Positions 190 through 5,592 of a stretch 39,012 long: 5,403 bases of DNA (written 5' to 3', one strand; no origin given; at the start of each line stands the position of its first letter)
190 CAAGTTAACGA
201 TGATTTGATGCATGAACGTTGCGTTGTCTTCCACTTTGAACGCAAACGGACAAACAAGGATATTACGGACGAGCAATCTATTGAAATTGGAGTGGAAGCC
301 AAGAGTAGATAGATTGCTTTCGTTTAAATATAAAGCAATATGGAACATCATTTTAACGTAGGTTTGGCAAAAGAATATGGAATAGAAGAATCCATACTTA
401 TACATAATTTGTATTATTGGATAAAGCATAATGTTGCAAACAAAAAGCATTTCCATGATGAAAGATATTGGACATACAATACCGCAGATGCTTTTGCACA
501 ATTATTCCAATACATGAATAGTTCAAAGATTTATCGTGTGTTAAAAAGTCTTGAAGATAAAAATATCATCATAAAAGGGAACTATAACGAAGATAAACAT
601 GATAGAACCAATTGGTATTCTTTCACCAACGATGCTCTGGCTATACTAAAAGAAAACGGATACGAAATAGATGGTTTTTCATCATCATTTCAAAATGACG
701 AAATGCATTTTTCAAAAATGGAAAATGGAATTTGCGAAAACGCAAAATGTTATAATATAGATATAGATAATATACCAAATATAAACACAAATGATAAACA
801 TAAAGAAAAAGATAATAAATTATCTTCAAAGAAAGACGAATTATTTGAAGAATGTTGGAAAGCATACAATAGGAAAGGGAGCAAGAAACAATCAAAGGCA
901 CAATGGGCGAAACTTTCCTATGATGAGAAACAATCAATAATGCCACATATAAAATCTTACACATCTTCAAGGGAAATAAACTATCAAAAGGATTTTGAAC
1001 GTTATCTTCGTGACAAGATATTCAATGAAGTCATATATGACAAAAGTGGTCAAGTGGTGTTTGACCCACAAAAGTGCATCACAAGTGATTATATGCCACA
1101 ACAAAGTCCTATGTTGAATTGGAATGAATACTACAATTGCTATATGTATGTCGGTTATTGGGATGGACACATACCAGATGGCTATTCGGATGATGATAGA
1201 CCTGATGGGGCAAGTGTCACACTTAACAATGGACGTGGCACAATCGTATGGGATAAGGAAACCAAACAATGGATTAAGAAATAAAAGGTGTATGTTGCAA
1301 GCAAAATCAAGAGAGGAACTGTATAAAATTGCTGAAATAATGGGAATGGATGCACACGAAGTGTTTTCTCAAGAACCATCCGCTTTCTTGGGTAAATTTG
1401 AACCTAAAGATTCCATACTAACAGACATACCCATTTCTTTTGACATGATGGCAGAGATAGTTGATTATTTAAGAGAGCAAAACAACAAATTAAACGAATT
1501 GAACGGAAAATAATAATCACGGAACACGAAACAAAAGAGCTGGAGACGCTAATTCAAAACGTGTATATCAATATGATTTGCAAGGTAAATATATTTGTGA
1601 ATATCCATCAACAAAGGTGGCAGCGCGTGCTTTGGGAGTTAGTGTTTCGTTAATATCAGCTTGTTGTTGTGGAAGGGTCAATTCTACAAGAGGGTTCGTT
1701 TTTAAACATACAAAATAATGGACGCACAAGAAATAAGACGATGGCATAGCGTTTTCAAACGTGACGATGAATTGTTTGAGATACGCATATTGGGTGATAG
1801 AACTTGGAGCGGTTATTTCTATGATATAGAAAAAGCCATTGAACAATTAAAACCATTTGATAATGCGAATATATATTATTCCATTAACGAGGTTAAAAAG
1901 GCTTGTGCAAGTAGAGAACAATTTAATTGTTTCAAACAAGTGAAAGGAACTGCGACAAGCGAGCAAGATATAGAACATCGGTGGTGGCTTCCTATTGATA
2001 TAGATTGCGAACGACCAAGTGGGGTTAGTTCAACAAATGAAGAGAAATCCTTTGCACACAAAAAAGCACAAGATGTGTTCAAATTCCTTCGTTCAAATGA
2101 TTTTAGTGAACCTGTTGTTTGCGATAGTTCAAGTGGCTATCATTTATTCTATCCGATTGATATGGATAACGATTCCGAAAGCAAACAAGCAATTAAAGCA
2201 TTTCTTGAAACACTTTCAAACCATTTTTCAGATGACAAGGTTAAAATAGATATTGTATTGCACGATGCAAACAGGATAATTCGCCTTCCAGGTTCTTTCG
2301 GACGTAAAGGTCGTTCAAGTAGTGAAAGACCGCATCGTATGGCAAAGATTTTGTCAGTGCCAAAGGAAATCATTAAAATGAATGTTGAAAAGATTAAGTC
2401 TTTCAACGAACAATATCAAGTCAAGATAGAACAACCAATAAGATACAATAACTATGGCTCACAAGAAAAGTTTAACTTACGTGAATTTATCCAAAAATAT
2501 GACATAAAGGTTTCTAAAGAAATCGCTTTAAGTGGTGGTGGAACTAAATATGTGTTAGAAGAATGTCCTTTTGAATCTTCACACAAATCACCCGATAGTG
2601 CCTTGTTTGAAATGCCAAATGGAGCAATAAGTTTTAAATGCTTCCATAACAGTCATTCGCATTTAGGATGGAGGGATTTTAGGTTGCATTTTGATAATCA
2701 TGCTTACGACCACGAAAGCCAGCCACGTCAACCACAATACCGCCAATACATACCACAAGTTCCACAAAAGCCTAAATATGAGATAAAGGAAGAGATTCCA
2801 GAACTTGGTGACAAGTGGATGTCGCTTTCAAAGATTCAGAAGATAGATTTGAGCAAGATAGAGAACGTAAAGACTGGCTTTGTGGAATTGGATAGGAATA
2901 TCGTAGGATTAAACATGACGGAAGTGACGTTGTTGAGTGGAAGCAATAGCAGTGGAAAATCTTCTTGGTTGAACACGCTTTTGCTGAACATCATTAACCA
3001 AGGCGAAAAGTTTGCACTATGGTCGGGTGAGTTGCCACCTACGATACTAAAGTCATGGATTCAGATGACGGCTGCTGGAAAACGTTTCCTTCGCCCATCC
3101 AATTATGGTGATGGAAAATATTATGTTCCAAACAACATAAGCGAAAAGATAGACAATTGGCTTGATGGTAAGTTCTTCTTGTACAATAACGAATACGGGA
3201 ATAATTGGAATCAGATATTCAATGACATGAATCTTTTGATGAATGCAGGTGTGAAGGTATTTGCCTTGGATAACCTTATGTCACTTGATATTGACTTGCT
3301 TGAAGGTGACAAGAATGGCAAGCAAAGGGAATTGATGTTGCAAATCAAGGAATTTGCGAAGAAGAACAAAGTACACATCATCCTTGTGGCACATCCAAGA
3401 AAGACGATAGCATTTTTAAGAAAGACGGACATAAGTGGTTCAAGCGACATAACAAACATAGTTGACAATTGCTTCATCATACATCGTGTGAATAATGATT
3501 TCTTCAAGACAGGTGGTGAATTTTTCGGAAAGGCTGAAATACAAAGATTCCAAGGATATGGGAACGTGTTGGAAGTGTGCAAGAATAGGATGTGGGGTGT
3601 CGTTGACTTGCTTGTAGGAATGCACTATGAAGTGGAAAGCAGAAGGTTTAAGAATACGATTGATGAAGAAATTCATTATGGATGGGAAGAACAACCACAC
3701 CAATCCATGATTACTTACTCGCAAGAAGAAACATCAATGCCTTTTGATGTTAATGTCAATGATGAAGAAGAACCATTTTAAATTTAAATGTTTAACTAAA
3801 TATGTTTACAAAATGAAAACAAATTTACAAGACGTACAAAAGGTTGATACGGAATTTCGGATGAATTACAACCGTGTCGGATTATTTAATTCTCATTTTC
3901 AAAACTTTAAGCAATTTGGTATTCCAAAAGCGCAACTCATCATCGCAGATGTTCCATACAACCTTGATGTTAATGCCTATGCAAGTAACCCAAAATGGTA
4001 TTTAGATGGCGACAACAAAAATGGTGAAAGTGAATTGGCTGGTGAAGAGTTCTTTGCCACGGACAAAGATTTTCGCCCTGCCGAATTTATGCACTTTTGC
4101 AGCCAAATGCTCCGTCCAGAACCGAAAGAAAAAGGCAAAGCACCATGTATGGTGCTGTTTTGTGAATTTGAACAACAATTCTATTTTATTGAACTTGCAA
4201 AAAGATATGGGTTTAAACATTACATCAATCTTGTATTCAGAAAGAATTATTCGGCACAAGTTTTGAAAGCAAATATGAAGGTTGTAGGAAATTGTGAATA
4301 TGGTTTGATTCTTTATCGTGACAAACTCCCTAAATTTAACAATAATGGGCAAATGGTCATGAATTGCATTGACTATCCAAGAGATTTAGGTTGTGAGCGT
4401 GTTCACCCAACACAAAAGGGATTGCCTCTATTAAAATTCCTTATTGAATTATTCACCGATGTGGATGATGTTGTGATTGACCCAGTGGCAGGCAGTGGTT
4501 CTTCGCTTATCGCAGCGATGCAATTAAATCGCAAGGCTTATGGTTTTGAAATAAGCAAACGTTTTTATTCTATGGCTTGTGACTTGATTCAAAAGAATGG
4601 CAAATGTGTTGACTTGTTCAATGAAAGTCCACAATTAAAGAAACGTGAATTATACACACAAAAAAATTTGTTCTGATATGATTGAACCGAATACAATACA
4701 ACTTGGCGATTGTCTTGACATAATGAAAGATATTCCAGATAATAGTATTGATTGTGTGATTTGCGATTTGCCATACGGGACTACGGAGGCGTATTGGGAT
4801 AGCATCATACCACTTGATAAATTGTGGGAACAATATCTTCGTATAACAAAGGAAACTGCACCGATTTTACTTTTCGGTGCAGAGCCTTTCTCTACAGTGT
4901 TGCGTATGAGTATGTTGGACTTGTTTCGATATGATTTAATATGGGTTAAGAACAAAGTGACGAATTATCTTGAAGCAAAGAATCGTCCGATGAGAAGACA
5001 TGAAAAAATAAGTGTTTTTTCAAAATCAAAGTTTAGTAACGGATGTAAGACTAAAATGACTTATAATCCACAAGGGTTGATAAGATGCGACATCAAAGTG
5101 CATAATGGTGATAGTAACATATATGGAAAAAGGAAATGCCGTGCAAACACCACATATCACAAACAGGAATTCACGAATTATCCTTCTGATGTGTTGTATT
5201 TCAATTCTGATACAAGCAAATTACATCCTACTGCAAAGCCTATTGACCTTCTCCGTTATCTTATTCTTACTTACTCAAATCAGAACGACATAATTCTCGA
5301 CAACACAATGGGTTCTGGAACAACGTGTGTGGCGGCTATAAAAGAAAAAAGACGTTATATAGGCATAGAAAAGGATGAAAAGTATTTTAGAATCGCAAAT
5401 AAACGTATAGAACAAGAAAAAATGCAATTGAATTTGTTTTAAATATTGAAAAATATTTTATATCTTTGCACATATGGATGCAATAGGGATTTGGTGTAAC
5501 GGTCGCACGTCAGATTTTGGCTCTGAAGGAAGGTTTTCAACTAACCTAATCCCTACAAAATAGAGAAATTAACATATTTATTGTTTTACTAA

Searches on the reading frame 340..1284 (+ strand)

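Call 14: search_protein_families(library=phrogs, proteins=[window:340-1284:+], max_evalue=0.001)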
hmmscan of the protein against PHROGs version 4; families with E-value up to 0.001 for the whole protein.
window:340-1284:+ (314 aa): 6 families
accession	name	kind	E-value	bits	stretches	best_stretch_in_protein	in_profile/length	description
phrog_11233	-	DNA, RNA and nucleotide metabolism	1.9e-29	104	1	3-213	4-210/297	replication initiation protein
phrog_270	-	DNA, RNA and nucleotide metabolism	5.9e-15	56.5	1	24-230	51-248/383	replication initiation protein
phrog_6493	-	DNA, RNA and nucleotide metabolism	2.3e-14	54.4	1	9-164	18-158/261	DnaD-like helicase loader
phrog_428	-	DNA, RNA and nucleotide metabolism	1.8e-08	35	1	27-183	117-258/455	replication initiation protein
phrog_9327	-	DNA, RNA and nucleotide metabolism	3.1e-06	28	1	150-222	155-228/276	primosomal protein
phrog_9474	-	DNA, RNA and nucleotide metabolism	3.4e-06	27.8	1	152-199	162-209/288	replication initiation protein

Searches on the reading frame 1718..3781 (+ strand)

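Call 14: search_protein_families(library=phrogs, proteins=[window:1718-3781:+], max_evalue=0.001)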
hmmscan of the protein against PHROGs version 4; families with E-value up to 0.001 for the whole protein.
window:1718-3781:+ (687 aa): 4 families
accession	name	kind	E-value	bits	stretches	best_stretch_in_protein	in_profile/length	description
phrog_239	-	DNA, RNA and nucleotide metabolism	3.6e-37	129.7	1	380-685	335-638/801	DNA primase/helicase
phrog_5482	-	unknown function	4.8e-30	105.4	1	381-687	27-341/341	-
phrog_19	-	DNA, RNA and nucleotide metabolism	1.2e-28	101.3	2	374-652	323-586/621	DnaB-like replicative helicase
phrog_243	-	DNA, RNA and nucleotide metabolism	4.3e-07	30.1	1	386-561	20-192/273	DnaB-like replicative helicase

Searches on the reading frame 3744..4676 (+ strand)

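Call 14: search_protein_families(library=phrogs, proteins=[window:3744-4676:+], max_evalue=0.001)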
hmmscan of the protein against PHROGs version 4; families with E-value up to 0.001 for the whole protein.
window:3744-4676:+ (310 aa): 9 families
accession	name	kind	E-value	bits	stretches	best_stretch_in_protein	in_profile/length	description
phrog_67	-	other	1.4e-41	144.4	1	44-296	123-357/743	DNA methyltransferase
phrog_18293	-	other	8.9e-18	65.4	1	211-286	37-111/119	methyltransferase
phrog_3008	-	other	8.2e-17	62.3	1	218-300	147-230/244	DNA methyltransferase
phrog_498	-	other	1.4e-16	61.2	1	62-282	222-420/633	DNA methyltransferase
phrog_23085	-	unknown function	2.5e-10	41.1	1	216-278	41-101/138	-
phrog_8769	-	other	3.1e-09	37.6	1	231-298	2-69/71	methyltransferase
phrog_23148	-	unknown function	9.4e-08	33.3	1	215-284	79-148/165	-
phrog_6952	-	other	3.8e-07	31.1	1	221-276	114-169/181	DNA methyltransferase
phrog_16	-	DNA, RNA and nucleotide metabolism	0.00055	19.2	1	233-285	860-912/986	DNA helicase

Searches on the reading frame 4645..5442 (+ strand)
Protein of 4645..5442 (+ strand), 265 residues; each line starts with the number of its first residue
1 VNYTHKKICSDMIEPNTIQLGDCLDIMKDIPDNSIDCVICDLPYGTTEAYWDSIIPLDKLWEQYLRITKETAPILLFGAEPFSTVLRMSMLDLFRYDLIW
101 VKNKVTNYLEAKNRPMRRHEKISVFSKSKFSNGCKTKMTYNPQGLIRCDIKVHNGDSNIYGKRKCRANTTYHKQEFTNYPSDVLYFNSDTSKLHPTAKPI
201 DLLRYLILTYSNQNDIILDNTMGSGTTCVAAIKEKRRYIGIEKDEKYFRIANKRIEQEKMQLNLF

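Call 14: search_protein_families(library=phrogs, proteins=[window:4645-5442:+], max_evalue=0.001)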
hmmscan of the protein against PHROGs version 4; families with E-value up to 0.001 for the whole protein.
window:4645-5442:+ (265 aa): 14 families
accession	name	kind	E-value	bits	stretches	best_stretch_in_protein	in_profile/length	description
phrog_67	-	other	9.8e-76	257.3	1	12-264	120-352/743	DNA methyltransferase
phrog_12862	-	unknown function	1.4e-46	159.1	1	17-156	4-135/149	-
phrog_18293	-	other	3.4e-39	134.5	1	156-260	7-112/119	methyltransferase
phrog_3008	-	other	1.7e-27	97.3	1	143-258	97-214/244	DNA methyltransferase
phrog_498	-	other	9.2e-23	81.6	1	30-258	218-423/633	DNA methyltransferase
phrog_8769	-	other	2.7e-16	60.2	1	209-259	7-57/71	methyltransferase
phrog_6025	-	other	3.6e-16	60.3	1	13-106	9-114/192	DNA methyltransferase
phrog_23148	-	unknown function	3.1e-15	57.6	1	189-256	80-147/165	-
phrog_6952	-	other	1.7e-11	45.3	1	193-257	113-177/181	DNA methyltransferase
phrog_23085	-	unknown function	4e-11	43.7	1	175-255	25-105/138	-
phrog_16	-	DNA, RNA and nucleotide metabolism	3.6e-07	29.8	1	189-260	843-914/986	DNA helicase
phrog_18146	-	other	5.8e-06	26.5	0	201-244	56-100/452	DNA methyltransferase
phrog_12517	-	unknown function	6.1e-05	23.3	0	186-257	83-149/316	-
phrog_23224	-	other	0.00018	21.9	0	191-261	228-298/305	DNA methyltransferase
